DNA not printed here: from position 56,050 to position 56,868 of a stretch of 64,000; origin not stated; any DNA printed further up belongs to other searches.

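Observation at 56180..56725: murD survives only as a 173-aa C-terminal-domain ORF between intact mraY and ftsW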

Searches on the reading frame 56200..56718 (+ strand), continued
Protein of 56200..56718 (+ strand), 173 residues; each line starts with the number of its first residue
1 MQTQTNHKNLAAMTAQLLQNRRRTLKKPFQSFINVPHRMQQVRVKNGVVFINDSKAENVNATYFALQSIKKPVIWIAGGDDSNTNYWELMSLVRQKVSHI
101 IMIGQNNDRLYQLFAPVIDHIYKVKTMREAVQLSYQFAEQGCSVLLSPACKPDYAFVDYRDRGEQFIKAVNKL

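Call 16: find_encoding_contigs(protein=P0069, flank=10000, max_places=2)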
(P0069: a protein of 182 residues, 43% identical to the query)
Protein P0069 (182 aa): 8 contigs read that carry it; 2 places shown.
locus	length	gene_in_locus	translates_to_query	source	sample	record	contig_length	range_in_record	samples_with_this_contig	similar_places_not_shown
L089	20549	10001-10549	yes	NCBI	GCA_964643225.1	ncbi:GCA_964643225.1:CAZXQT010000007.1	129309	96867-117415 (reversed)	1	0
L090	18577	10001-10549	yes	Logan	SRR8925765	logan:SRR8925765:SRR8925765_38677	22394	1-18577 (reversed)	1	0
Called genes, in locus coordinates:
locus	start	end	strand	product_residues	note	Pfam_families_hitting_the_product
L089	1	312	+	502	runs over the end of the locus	PF01039:Carboxyl_trans, PF03255:ACCA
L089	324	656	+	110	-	PF25984:BSH_YknX (faint), PF25919:BSH_CusB (faint), PF00364:Biotin_lipoyl, PF25997:BSH_YhbJ (faint), PF01597:GCV_H (weak), PF25917:BSH_RND, PF25973:BSH_CzcB (faint)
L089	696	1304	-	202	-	PF03193:RsgA_GTPase (faint), PF01926:MMR_HSR1, PF02421:FeoB_N, PF00350:Dynamin_N (faint)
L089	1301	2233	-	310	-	PF13444:Acetyltransf_5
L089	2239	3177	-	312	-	PF19576:Acyltransf_2, PF01553:Acyltransferase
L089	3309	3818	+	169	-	PF02381:MraZ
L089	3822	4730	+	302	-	PF01728:FtsJ, PF01795:Methyltransf_5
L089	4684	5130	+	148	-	PF19579:FtsL_2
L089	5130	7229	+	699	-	PF03717:PBP_dimer, PF00905:Transpeptidase, PF03793:PASTA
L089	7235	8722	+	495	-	PF01225:Mur_ligase, PF08245:Mur_ligase_M, PF02875:Mur_ligase_C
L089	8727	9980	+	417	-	PF10555:MraY_sig1 (weak), PF00953:Glycos_transf_4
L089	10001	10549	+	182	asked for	PF02875:Mur_ligase_C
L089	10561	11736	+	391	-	PF01098:FTSW_RODA_SPOVE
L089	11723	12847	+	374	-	PF03033:Glyco_transf_28, PF04101:Glyco_tran_28_C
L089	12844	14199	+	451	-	PF01225:Mur_ligase, PF08245:Mur_ligase_M, PF02875:Mur_ligase_C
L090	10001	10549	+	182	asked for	PF02875:Mur_ligase_C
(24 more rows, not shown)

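Call 17: find_encoding_contigs(protein=P0106, flank=10000, max_places=2)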
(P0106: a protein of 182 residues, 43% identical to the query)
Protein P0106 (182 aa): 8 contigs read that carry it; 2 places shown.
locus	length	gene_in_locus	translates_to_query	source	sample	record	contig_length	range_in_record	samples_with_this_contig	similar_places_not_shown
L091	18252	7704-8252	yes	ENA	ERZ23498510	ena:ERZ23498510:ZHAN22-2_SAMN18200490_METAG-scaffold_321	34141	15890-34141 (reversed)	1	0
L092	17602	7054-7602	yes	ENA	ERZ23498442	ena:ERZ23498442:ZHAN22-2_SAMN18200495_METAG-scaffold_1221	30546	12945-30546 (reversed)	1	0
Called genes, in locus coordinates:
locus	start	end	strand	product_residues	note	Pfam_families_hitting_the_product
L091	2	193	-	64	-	?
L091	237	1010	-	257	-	PF00561:Abhydrolase_1, PF12697:Abhydrolase_6, PF12146:Hydrolase_4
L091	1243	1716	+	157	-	PF02381:MraZ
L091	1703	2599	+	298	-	PF01728:FtsJ (weak), PF01795:Methyltransf_5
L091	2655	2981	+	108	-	PF19579:FtsL_2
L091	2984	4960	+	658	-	PF03717:PBP_dimer, PF00905:Transpeptidase, PF03793:PASTA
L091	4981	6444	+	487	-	PF01225:Mur_ligase, PF08245:Mur_ligase_M, PF02875:Mur_ligase_C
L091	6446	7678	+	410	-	PF00953:Glycos_transf_4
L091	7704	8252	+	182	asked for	PF02875:Mur_ligase_C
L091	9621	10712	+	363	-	PF03033:Glyco_transf_28, PF04101:Glyco_tran_28_C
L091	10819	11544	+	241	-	-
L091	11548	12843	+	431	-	PF14450:FtsA, PF02491:SHS2_FTSA, PF06277:EutA, PF06723:MreB_Mbl, PF11104:PilM_2 (weak), PF14450:FtsA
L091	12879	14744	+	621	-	PF00091:Tubulin, PF12327:FtsZ_C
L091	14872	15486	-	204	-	-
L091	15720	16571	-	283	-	PF00691:OmpA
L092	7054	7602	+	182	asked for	PF02875:Mur_ligase_C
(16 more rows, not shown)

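Call 32: search_solved_structures(query=A1, max_evalue=0.001, show_alignments=2)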
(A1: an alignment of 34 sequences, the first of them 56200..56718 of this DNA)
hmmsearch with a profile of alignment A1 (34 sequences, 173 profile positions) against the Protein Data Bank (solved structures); distinct sequences matched with E-value up to 0.001: 11.
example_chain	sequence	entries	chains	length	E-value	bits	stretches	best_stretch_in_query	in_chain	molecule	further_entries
8dp2_A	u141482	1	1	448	3.2e-23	85.3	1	28-172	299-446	UDP-N-acetylmuramoylalanine--D-glutamate ligase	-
7sy9_A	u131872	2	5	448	3.2e-23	85.3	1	28-172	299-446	UDP-N-acetylmuramoylalanine--D-glutamate ligase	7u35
7sir_A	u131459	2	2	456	4.2e-22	81.7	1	25-172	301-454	UDP-N-acetylmuramoylalanine--D-glutamate ligase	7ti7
3lk7_A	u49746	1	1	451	1.8e-19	73.1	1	13-169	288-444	UDP-N-acetylmuramoylalanine--D-glutamate ligase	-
4buc_A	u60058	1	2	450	1.9e-17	66.5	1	27-171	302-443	UDP-N-ACETYLMURAMOYLALANINE--D-GLUTAMATE LIGASE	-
1e0d_A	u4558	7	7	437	7.8e-17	64.5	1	26-169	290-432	UDP-N-ACETYLMURAMOYLALANINE--D-GLUTAMATE LIGASE | UDP-N-ACETYLMURAMOYL-L-ALANINE:D-GLUTAMATE LIGASE | UDP-N-ACETYLMURAMOYL-L-ALANINE/:D-GLUTAMATE LIGASE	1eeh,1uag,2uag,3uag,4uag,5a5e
5a5f_A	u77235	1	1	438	7.8e-17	64.5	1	26-169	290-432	UDP-N-ACETYLMURAMOYLALANINE--D-GLUTAMATE LIGASE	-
2wjp_A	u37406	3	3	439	7.9e-17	64.5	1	26-169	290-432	UDP-N-ACETYLMURAMOYLALANINE--D-GLUTAMATE LIGASE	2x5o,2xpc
2jff_A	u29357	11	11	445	8.1e-17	64.5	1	26-169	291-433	UDP-N-ACETYLMURAMOYLALANINE--D-GLUTAMATE LIGASE | UDP-N-ACETYLMURAMOYL-ALANINE-D-GLUTAMATE LIGASE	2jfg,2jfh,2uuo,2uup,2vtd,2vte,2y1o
8v8w_A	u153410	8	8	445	8.1e-17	64.4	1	26-169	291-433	UDP-N-acetylmuramoylalanine--D-glutamate ligase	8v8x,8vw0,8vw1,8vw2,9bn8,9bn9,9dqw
8v8y_A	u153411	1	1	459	8.6e-17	64.4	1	26-169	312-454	UDP-N-acetylmuramoylalanine--D-glutamate ligase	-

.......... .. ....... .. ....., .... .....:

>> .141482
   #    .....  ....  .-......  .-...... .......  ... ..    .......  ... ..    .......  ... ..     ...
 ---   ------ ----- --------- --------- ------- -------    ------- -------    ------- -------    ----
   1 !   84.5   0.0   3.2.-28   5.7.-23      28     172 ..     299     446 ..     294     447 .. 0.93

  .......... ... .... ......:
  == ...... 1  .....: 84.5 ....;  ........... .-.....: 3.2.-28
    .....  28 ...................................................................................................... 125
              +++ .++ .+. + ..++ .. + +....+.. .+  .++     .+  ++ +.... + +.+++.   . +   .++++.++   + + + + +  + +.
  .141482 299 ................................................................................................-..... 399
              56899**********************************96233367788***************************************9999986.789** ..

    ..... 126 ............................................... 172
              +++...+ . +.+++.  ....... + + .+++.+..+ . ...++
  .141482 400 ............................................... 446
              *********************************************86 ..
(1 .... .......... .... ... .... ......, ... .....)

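Call 34: predict_structure(alignment_id=A1)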
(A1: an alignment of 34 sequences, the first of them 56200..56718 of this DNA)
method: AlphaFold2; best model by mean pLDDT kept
length: 173 residues; sequences in the alignment: 34
mean_pLDDT: 87.3   pTM: 0.77
mean pLDDT of the five models: 87.3, 85.7, 85.0, 82.6, 81.8
residues with pLDDT >= 90: 127; 70-90: 14; 50-70: 21; < 50: 11
segments of 3 or more residues with pLDDT < 50: 26-34
pLDDT, mean of each block of 10 residues (from residue 1): 55 70 50 66 94 94 95 97 94 98 95 97 97 96 96 92 97 92
secondary structure, 60 per line:
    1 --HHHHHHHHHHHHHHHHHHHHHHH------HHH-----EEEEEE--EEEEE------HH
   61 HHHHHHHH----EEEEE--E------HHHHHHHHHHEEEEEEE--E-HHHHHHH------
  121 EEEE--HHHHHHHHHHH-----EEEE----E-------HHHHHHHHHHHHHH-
elements in order: H3-25 E40-45 E48-52 H59-68 E73-77 H87-96 E97-103 H108-114 E121-124 H127-137 E143-146 H159-172

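Call 38: find_encoding_contigs(protein=P0130, flank=6000, max_places=2)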
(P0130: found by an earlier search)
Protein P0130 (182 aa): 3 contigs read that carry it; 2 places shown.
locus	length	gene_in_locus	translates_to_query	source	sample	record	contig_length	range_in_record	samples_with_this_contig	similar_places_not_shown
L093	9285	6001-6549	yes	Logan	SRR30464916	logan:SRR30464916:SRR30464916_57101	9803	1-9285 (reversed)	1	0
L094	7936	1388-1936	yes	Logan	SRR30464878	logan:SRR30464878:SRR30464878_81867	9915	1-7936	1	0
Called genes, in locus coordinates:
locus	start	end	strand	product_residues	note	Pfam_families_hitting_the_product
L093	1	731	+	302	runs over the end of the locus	PF01728:FtsJ (weak), PF01795:Methyltransf_5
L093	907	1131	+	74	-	PF19579:FtsL_2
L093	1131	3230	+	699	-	PF03717:PBP_dimer (weak), PF00905:Transpeptidase, PF03793:PASTA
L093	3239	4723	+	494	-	PF01225:Mur_ligase, PF08245:Mur_ligase_M, PF02875:Mur_ligase_C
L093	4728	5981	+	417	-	PF10555:MraY_sig1 (weak), PF00953:Glycos_transf_4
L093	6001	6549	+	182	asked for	PF02875:Mur_ligase_C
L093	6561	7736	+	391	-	PF01098:FTSW_RODA_SPOVE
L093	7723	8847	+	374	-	PF03033:Glyco_transf_28, PF04101:Glyco_tran_28_C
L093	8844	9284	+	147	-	?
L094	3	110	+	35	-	?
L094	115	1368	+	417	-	PF10555:MraY_sig1 (weak), PF00953:Glycos_transf_4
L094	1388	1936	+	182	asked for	PF02875:Mur_ligase_C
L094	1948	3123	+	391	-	PF01098:FTSW_RODA_SPOVE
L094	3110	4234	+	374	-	PF03033:Glyco_transf_28, PF04101:Glyco_tran_28_C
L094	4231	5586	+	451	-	PF01225:Mur_ligase, PF08245:Mur_ligase_M, PF02875:Mur_ligase_C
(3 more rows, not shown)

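Call 39: fold_search(model_id=the predicted structure, library=pdb)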
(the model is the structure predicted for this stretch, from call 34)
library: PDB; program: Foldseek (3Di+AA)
matches with E <= 10: 1740; with E <= 0.001: 54
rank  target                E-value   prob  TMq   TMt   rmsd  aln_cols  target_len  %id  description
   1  7u35_C                3.6e-14  1.00  0.75  0.31   1.5       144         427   33  Crystal Structure of UDP-N-acetylmuramoylalanine--D-glutamate ligase (MurD) from Pseudomonas aeruginosa PAO1 in comple (released 2022-03-09)
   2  7u35_A                6.9e-14  1.00  0.74  0.31   1.5       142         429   33  Crystal Structure of UDP-N-acetylmuramoylalanine--D-glutamate ligase (MurD) from Pseudomonas aeruginosa PAO1 in comple (released 2022-03-09)
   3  8dp2                  8.3e-14  1.00  0.76  0.30   1.7       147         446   33  Crystal Structure of UDP-N-acetylmuramoylalanine--D-glutamate ligase (MurD) from Pseudomonas aeruginosa PAO1 in complex  (released 2022-08-17)
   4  7ti7                  1.1e-13  1.00  0.73  0.30   2.6       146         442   32  Crystal Structure of UDP-N-acetylmuramoylalanine-D-glutamate ligase from Acinetobacter baumannii AB5075-UW in complex wi (released 2022-01-26)
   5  7sy9_A                1.3e-13  1.00  0.76  0.31   2.4       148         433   32  Crystal Structure of UDP-N-acetylmuramoylalanine--D-glutamate ligase (MurD) from Pseudomonas aeruginosa PAO1 (released 2021-12-15)
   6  7sy9_B                1.8e-13  1.00  0.75  0.32   2.5       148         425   32  Crystal Structure of UDP-N-acetylmuramoylalanine--D-glutamate ligase (MurD) from Pseudomonas aeruginosa PAO1 (released 2021-12-15)
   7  7u35_B                2.2e-13  1.00  0.75  0.30   1.5       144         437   33  Crystal Structure of UDP-N-acetylmuramoylalanine--D-glutamate ligase (MurD) from Pseudomonas aeruginosa PAO1 in comple (released 2022-03-09)
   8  7sir                  6.1e-13  1.00  0.70  0.29   2.5       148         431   32  Crystal Structure of UDP-N-acetylmuramoylalanine-D-glutamate ligase from Acinetobacter baumannii AB5075-UW (released 2021-11-03)
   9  2jfg                  8.4e-13  1.00  0.71  0.29   2.5       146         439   31  Crystal structure of MurD ligase in complex with UMA and ADP (released 2007-05-15)
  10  8v8x                  9.5e-13  1.00  0.71  0.30   2.2       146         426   31  Crystal Structure of Apo UDP-N-acetylmuramoylalanine--D-glutamate ligase (MurD) from E. coli (Orthorhombic P form2) (released 2023-12-13)
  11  4uag                  1.7e-12  1.00  0.71  0.30   2.5       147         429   31  UDP-N-ACETYLMURAMOYL-L-ALANINE:D-GLUTAMATE LIGASE (released 2000-03-15)
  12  2jfh                  1.9e-12  1.00  0.71  0.30   2.5       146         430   31  Crystal structure of MurD ligase in complex with L-Glu containing sulfonamide inhibitor (released 2007-05-15)
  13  2vte                  2.5e-12  1.00  0.71  0.30   2.5       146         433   31  Crystal structure of MurD ligase in complex with D-Glu containing sulfonamide inhibitor (released 2008-11-25)
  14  3uag                  2.8e-12  1.00  0.71  0.30   2.5       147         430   31  UDP-N-ACETYLMURAMOYL-L-ALANINE:D-GLUTAMATE LIGASE (released 2000-02-25)
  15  2wjp                  2.8e-12  1.00  0.71  0.30   2.5       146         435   31  CRYSTAL STRUCTURE OF MURD LIGASE IN COMPLEX WITH D-GLU CONTAINING RHODANINE INHIBITOR (released 2010-08-25)
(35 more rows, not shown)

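Call 42: find_homologous_proteins(query=L040:9194-9988:+, max_evalue=1e-10)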
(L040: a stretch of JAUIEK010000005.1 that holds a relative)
Query L040:9194-9988:+ (265 aa): 8000 proteins with E <= 1e-10 among 8000 candidates; the best 120 are listed.
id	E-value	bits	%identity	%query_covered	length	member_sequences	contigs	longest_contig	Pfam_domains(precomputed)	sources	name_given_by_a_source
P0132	3.1e-166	569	98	100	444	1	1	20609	PF02875.27,PF08245.19,PF21377.4,PF21799.3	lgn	-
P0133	1.9e-122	426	74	99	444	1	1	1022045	PF02875.27,PF08245.19,PF21377.4,PF21799.3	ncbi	-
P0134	7.4e-121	421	72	98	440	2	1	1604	PF02875.27,PF08245.19,PF21377.4,PF21799.3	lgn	-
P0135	5.6e-120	418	71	99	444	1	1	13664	PF02875.27,PF08245.19,PF21377.4,PF21799.3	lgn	-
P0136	6.3e-120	418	70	99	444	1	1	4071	PF02875.27,PF08245.19,PF21377.4,PF21799.3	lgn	-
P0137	1.1e-119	417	70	99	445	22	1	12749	PF02875.27,PF08245.19,PF21377.4,PF21799.3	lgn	-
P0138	1.3e-119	417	70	99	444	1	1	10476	PF02875.27,PF08245.19,PF21377.4,PF21799.3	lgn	-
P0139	1.4e-119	416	70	99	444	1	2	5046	PF02875.27,PF08245.19,PF21377.4,PF21799.3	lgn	-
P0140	1.6e-119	416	70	100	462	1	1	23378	PF02875.27,PF08245.19,PF21377.4,PF21799.3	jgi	-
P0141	1.7e-119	416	70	99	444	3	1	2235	PF02875.27,PF08245.19,PF21377.4,PF21799.3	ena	-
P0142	2.5e-119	416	70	99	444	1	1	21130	PF02875.27,PF08245.19,PF21377.4,PF21799.3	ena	-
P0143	2.9e-119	415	70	100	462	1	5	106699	PF02875.27,PF08245.19,PF21377.4,PF21799.3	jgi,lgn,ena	-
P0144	5.2e-119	415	71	99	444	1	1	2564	PF02875.27,PF08245.19,PF21377.4,PF21799.3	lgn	-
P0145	8.0e-119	414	73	99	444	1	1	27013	PF02875.27,PF08245.19,PF21377.4,PF21799.3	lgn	-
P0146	1.1e-118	413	71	99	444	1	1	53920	PF02875.27,PF08245.19,PF21377.4,PF21799.3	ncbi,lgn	-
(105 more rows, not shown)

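Call 48: find_homologous_proteins(query=P0093, max_evalue=1e-10)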
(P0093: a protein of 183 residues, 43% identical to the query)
Query P0093 (183 aa): 2451 proteins with E <= 1e-10 among 2704 candidates; the best 120 are listed.
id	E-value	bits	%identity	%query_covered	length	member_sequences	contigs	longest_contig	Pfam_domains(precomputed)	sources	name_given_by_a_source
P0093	6.4e-117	405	100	100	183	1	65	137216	PF02875.27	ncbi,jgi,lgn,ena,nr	ncbi:MAG: cyanophycin synthetase [Bacteroidales bacterium]|jgi:UDP-N-acetylmuramoylalanine--D-glutam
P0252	2.1e-61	225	58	98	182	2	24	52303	PF02875.27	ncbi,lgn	-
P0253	1.3e-60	222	59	98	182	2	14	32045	PF02875.27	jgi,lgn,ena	jgi:UDP-N-acetylmuramoylalanine--D-glutamate ligase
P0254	1.2e-55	206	54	98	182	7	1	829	PF02875.27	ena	-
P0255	1.2e-55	206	54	98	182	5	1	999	PF02875.27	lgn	-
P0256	9.4e-55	203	53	98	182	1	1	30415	PF02875.27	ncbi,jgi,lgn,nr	ncbi:MAG: hypothetical protein LBM67_07785 [Lentimicrobiaceae bacterium]|jgi:UDP-N-acetylmuramoylala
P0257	1.7e-54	202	55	98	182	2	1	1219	PF02875.27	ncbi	-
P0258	2.0e-54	202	58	90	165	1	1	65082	PF02875.27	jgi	jgi:UDP-N-acetylmuramoylalanine--D-glutamate ligase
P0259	2.8e-54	202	54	98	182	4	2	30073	PF02875.27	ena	-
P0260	6.8e-54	200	54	98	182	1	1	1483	PF02875.27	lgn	-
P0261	8.3e-54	200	52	98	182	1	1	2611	PF02875.27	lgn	-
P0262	9.3e-54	200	54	98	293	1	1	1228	PF02875.27,PF08245.19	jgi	jgi:UDP-N-acetylmuramoylalanine--D-glutamate ligase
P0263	1.4e-53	199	52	98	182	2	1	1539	PF02875.27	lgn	-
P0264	2.8e-53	198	53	98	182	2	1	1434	PF02875.27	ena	-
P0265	6.7e-53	197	51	98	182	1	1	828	PF02875.27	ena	-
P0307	2.4e-50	189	48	98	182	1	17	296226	PF02875.27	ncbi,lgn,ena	-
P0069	2.7e-50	189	50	99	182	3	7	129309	PF02875.27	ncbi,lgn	-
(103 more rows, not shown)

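Call 49: find_encoding_contigs(protein=P0307, flank=10000, max_places=2)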
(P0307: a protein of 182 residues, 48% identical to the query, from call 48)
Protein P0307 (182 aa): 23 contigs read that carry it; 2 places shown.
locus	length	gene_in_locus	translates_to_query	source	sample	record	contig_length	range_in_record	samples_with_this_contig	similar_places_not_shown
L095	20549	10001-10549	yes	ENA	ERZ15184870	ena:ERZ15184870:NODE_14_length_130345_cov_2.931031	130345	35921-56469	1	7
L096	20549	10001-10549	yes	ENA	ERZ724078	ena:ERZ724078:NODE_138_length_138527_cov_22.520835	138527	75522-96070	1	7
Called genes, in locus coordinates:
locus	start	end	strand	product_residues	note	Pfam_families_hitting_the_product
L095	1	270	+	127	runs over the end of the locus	PF00364:Biotin_lipoyl, PF25984:BSH_YknX (faint)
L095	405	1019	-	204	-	PF03193:RsgA_GTPase (faint), PF00350:Dynamin_N (faint), PF01926:MMR_HSR1, PF02421:FeoB_N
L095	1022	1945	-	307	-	PF13444:Acetyltransf_5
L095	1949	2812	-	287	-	PF19576:Acyltransf_2, PF01553:Acyltransferase (weak)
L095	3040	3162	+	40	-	-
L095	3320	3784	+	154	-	PF02381:MraZ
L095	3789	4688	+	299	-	PF01795:Methyltransf_5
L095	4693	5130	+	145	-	PF19579:FtsL_2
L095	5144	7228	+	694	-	PF03717:PBP_dimer, PF21922:PBP_dimer_2 (faint), PF00905:Transpeptidase, PF03793:PASTA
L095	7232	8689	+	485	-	PF01225:Mur_ligase, PF08245:Mur_ligase_M, PF02875:Mur_ligase_C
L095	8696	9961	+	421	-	PF10555:MraY_sig1 (weak), PF00953:Glycos_transf_4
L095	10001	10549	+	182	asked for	PF02875:Mur_ligase_C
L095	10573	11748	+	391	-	PF01098:FTSW_RODA_SPOVE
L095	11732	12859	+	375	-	PF03033:Glyco_transf_28, PF04101:Glyco_tran_28_C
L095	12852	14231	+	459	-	PF01225:Mur_ligase, PF08245:Mur_ligase_M, PF02875:Mur_ligase_C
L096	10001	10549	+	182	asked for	PF02875:Mur_ligase_C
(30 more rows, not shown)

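Call 50: find_encoding_contigs(protein=P0252, flank=10000, max_places=2)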
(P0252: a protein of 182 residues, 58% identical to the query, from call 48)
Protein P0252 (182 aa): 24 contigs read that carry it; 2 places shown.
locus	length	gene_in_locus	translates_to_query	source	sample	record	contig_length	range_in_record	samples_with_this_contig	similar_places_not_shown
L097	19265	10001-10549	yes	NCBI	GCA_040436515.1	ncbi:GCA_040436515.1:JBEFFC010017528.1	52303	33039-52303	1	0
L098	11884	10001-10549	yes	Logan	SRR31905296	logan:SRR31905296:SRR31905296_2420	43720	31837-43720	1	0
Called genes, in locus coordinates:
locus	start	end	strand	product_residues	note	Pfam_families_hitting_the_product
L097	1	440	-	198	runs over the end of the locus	PF01926:MMR_HSR1, PF02421:FeoB_N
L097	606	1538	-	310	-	PF13444:Acetyltransf_5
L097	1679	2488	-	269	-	PF19576:Acyltransf_2, PF01553:Acyltransferase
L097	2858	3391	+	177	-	PF02381:MraZ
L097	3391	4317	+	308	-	PF01795:Methyltransf_5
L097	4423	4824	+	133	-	PF19579:FtsL_2 (weak)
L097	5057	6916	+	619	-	PF00905:Transpeptidase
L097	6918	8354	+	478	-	PF01225:Mur_ligase, PF08245:Mur_ligase_M, PF02875:Mur_ligase_C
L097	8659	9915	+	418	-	PF10555:MraY_sig1 (weak), PF00953:Glycos_transf_4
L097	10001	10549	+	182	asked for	PF02875:Mur_ligase_C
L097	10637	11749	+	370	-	PF01098:FTSW_RODA_SPOVE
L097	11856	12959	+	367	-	PF03033:Glyco_transf_28, PF04101:Glyco_tran_28_C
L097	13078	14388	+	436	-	PF01225:Mur_ligase, PF08245:Mur_ligase_M, PF02875:Mur_ligase_C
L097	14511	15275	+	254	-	-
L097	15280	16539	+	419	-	PF00012:HSP70 (faint), PF11104:PilM_2 (faint), PF14450:FtsA (weak), PF02491:SHS2_FTSA, PF06277:EutA (weak), PF06723:MreB_Mbl, PF14450:FtsA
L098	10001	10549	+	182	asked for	PF02875:Mur_ligase_C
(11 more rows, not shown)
